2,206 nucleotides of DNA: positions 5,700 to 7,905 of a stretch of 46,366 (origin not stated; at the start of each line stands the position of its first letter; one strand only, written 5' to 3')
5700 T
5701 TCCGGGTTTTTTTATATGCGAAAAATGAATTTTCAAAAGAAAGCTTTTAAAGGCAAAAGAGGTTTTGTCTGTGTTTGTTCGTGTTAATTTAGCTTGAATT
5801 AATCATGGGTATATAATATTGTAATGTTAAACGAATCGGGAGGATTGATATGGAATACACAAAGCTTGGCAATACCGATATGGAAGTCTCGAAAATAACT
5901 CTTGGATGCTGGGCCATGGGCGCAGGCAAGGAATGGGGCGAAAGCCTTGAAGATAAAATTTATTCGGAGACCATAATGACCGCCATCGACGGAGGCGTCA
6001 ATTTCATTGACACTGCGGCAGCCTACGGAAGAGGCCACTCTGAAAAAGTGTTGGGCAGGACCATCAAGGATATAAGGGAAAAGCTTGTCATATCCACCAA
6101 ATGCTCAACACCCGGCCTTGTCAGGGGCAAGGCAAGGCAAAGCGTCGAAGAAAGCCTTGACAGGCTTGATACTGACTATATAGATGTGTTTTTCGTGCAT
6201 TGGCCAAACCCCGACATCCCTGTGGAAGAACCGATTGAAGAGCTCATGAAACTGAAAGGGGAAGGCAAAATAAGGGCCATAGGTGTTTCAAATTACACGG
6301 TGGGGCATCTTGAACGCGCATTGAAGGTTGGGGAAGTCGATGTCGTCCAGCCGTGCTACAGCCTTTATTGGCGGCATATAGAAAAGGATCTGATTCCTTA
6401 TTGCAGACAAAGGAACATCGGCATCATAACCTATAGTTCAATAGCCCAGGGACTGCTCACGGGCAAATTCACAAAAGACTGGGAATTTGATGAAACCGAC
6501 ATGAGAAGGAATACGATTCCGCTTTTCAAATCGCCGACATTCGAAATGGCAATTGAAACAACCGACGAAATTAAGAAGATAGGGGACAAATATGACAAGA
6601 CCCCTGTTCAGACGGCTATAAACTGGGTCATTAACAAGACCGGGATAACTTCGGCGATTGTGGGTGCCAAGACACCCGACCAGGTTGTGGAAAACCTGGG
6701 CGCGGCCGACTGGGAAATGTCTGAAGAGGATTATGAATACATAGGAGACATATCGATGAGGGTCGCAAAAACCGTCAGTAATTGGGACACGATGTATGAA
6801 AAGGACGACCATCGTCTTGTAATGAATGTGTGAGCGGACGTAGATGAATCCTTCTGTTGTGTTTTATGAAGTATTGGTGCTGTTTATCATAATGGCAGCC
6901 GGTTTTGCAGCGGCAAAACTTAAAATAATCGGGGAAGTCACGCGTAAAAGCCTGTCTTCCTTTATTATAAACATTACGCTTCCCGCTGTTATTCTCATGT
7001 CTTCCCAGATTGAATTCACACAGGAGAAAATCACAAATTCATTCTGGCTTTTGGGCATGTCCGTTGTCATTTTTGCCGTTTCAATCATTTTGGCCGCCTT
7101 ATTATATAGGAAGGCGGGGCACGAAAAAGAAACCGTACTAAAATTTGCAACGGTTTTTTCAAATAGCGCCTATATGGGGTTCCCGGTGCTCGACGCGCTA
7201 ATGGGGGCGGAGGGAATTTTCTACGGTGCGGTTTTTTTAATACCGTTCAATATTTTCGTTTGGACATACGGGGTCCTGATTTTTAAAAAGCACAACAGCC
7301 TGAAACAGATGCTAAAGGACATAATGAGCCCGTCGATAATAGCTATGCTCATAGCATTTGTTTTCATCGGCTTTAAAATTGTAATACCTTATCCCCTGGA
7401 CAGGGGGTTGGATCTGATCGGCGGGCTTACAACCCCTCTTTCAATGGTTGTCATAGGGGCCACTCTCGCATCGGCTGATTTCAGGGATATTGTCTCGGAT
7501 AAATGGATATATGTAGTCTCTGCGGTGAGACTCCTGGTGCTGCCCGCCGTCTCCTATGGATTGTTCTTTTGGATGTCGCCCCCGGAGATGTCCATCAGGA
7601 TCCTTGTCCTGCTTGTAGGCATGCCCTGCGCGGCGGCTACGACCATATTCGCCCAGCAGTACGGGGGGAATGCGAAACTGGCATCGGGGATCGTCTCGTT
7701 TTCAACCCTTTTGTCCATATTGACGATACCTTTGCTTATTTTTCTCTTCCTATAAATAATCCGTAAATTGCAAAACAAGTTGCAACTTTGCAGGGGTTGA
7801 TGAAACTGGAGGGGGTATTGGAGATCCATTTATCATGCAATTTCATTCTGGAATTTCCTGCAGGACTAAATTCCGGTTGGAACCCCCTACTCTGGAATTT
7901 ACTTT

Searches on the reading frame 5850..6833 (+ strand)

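Call 47: search_protein_families(library=pfam, proteins=[window:5850-6833:+], max_evalue=0.00001)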
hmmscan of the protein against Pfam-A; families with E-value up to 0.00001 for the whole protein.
window:5850-6833:+ (327 aa): 1 family
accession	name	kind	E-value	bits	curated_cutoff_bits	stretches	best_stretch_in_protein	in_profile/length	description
PF00248.27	Aldo_ket_red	-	1.3e-72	244.8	24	1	15-299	1-287/291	Aldo/keto reductase family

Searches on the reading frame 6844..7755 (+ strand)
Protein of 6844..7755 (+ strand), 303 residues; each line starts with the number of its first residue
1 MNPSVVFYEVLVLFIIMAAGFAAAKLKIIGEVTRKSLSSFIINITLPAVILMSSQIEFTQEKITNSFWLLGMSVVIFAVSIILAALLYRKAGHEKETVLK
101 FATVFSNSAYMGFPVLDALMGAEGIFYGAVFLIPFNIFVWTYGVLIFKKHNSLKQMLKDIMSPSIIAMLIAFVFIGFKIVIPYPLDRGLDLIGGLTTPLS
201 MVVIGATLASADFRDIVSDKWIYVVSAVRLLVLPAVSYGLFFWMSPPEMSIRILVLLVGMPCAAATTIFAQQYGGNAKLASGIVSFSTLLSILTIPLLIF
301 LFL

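Call 47: search_protein_families(library=pfam, proteins=[window:6844-7755:+], max_evalue=0.00001)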
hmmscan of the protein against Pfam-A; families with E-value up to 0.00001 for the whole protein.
window:6844-7755:+ (303 aa): 2 families
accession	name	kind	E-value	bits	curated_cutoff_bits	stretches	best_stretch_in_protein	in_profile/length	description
PF03547.23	Mem_trans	-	1.7e-40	139.1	25.7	2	6-151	2-151/343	Membrane transport protein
PF01758.21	SBF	-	8e-11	42.4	24.3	1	200-302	7-114/191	Sodium Bile acid symporter family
